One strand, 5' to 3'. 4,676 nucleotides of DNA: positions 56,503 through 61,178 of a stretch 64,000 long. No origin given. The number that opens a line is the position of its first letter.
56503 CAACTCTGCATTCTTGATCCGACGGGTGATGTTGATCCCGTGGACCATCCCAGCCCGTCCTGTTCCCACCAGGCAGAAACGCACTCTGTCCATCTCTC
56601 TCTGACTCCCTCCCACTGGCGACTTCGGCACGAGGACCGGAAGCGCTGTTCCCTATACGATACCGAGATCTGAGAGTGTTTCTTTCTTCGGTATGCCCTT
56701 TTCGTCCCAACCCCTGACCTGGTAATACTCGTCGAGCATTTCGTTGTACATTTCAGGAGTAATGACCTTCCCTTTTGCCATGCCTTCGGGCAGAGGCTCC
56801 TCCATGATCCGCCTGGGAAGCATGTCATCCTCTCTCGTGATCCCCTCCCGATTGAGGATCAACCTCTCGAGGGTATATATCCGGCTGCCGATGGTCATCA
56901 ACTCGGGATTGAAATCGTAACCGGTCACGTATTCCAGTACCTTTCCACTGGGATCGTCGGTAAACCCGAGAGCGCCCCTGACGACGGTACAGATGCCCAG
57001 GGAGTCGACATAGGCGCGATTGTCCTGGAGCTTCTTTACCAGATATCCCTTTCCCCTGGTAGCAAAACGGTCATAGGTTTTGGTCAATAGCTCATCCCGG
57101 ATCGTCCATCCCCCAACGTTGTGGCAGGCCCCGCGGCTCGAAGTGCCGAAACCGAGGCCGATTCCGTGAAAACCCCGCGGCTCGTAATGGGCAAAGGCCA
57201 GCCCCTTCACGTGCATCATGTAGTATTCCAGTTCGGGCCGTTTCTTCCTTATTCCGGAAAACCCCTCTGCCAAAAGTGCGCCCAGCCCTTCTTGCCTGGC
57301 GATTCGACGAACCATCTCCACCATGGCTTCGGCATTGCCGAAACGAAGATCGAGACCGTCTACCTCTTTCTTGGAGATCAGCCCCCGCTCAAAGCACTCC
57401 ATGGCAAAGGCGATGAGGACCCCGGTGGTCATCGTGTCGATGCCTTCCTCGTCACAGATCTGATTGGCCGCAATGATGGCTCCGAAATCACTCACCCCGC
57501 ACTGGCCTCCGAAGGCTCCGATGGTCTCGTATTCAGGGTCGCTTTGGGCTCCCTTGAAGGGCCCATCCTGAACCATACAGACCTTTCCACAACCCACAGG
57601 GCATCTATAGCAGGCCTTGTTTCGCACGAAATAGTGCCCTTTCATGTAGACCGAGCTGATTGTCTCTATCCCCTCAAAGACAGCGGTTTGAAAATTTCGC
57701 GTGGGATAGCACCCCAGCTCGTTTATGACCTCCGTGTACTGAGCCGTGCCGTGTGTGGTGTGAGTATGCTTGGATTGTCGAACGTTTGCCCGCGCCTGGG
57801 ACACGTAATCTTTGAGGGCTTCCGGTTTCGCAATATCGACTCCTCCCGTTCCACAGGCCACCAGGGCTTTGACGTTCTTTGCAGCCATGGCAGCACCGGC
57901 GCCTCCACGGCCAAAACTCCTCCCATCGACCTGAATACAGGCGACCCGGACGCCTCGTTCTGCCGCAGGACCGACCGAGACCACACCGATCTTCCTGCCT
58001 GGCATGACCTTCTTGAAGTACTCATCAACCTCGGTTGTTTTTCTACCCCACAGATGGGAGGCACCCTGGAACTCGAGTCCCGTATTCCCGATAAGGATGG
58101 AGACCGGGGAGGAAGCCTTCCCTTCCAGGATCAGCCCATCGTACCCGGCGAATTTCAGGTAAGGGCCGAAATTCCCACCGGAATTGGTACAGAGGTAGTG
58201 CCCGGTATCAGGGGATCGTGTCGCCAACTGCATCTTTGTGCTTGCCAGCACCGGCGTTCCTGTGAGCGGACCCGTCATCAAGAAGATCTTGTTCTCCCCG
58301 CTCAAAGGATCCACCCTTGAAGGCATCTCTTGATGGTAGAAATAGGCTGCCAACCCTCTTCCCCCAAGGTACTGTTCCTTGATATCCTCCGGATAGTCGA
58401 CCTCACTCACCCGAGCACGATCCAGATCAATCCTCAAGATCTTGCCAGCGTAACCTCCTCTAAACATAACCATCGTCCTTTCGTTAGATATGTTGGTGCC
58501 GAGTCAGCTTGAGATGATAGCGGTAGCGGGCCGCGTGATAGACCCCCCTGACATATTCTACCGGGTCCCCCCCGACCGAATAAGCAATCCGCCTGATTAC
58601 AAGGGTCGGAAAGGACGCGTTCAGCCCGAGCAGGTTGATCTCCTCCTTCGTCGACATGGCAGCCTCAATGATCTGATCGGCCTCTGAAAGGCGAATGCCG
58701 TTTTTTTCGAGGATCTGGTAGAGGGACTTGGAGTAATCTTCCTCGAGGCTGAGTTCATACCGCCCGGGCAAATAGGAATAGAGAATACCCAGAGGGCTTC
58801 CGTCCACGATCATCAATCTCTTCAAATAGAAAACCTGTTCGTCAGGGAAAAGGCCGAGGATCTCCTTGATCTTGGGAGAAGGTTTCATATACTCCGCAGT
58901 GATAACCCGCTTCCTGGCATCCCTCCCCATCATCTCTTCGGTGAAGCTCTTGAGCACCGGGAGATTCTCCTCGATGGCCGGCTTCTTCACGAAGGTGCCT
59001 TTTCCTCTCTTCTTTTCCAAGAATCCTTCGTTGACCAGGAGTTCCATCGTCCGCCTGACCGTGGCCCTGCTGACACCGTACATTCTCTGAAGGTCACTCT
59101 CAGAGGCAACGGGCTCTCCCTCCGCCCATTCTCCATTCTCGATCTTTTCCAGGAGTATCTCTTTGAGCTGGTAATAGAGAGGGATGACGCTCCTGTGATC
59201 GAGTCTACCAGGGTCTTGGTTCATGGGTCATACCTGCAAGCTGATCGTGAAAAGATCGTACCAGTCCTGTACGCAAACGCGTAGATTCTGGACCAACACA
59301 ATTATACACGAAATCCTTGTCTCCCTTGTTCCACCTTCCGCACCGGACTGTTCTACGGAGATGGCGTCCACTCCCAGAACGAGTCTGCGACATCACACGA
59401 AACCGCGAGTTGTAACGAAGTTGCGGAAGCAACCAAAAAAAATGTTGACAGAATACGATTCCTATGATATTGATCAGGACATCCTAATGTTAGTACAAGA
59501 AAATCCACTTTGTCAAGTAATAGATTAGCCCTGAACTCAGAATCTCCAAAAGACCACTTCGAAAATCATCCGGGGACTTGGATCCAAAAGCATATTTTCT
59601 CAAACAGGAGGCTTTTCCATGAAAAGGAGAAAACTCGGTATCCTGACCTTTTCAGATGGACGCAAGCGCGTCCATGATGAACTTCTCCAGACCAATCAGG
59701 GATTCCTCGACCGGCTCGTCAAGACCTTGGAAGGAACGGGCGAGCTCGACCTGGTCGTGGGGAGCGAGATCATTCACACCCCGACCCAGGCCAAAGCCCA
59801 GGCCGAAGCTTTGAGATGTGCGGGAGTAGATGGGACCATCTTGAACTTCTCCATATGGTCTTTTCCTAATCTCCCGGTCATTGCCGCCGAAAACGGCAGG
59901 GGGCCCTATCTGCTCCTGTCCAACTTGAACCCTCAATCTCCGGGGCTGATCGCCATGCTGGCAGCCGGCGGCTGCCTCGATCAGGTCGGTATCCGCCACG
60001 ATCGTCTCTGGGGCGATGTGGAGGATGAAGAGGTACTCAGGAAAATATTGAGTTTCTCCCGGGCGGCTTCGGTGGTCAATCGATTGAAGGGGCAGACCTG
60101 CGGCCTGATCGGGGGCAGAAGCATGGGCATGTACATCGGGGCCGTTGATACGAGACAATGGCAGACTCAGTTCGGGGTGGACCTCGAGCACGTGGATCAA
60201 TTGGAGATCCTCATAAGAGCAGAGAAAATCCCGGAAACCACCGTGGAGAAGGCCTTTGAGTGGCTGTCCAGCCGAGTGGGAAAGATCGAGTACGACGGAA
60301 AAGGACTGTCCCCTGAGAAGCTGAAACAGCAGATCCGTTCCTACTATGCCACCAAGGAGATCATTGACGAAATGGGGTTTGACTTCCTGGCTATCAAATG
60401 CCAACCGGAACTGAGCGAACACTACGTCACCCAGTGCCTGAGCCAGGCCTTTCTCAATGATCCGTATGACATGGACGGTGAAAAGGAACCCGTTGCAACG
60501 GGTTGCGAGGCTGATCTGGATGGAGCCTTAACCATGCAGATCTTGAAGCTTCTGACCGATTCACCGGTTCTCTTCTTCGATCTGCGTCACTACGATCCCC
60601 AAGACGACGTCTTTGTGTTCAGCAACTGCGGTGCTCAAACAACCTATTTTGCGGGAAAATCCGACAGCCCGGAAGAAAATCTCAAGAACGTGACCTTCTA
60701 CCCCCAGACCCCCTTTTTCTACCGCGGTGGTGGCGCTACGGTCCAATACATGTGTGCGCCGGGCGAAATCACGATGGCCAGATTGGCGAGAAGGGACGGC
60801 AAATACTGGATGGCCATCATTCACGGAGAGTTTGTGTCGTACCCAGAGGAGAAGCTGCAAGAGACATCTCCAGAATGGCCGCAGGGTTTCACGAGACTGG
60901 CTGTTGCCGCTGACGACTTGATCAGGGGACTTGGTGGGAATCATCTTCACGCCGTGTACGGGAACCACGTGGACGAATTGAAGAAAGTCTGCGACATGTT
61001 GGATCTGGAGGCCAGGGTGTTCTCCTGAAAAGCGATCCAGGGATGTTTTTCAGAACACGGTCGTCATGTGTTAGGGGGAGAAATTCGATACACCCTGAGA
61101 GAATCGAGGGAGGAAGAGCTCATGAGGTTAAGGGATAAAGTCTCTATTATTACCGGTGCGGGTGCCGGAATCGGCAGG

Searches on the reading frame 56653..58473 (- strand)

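Call 72: search_protein_families(library=pfam, proteins=[window:56653-58473:-], max_evalue=0.000001)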
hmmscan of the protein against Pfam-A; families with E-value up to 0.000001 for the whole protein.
window:56653-58473:- (606 aa): 2 families
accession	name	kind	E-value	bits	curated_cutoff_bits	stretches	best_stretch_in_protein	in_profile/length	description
PF01314.23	AFOR_C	-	5.5e-128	427.8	27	1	225-605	4-385/385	Aldehyde ferredoxin oxidoreductase, domains 2 & 3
PF02730.20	AFOR_N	-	1.4e-65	221.2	29.8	1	10-208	1-198/199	Aldehyde ferredoxin oxidoreductase, N-terminal domain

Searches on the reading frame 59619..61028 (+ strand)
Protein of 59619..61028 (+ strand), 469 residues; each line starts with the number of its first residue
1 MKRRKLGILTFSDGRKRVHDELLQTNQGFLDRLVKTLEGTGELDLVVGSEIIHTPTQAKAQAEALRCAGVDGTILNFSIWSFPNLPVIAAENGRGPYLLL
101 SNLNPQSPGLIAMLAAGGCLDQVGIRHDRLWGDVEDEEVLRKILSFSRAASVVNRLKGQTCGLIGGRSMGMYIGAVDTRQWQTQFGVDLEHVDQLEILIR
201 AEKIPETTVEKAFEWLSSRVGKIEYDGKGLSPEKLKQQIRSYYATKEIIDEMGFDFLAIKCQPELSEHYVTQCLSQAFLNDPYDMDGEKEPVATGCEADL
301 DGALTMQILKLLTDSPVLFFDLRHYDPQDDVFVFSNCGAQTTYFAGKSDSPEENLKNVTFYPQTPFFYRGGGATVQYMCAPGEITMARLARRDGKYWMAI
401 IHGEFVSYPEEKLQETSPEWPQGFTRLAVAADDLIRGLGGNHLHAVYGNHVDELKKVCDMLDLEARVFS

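Call 72: search_protein_families(library=pfam, proteins=[window:59619-61028:+], max_evalue=0.000001)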
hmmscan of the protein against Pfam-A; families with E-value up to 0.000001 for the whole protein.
window:59619-61028:+ (469 aa): 3 families
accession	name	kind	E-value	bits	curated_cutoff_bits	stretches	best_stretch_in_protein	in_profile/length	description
PF02952.23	Fucose_iso_C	-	1.1e-33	116.3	29.3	1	336-464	3-138/143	L-fucose isomerase, C-terminal domain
PF07881.17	Fucose_iso_N1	-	5.6e-29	101.6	28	1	4-158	2-169/169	L-fucose isomerase, first N-terminal domain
PF07882.17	Fucose_iso_N2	-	1.2e-07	32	22.3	0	164-221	6-65/180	L-fucose isomerase, second N-terminal domain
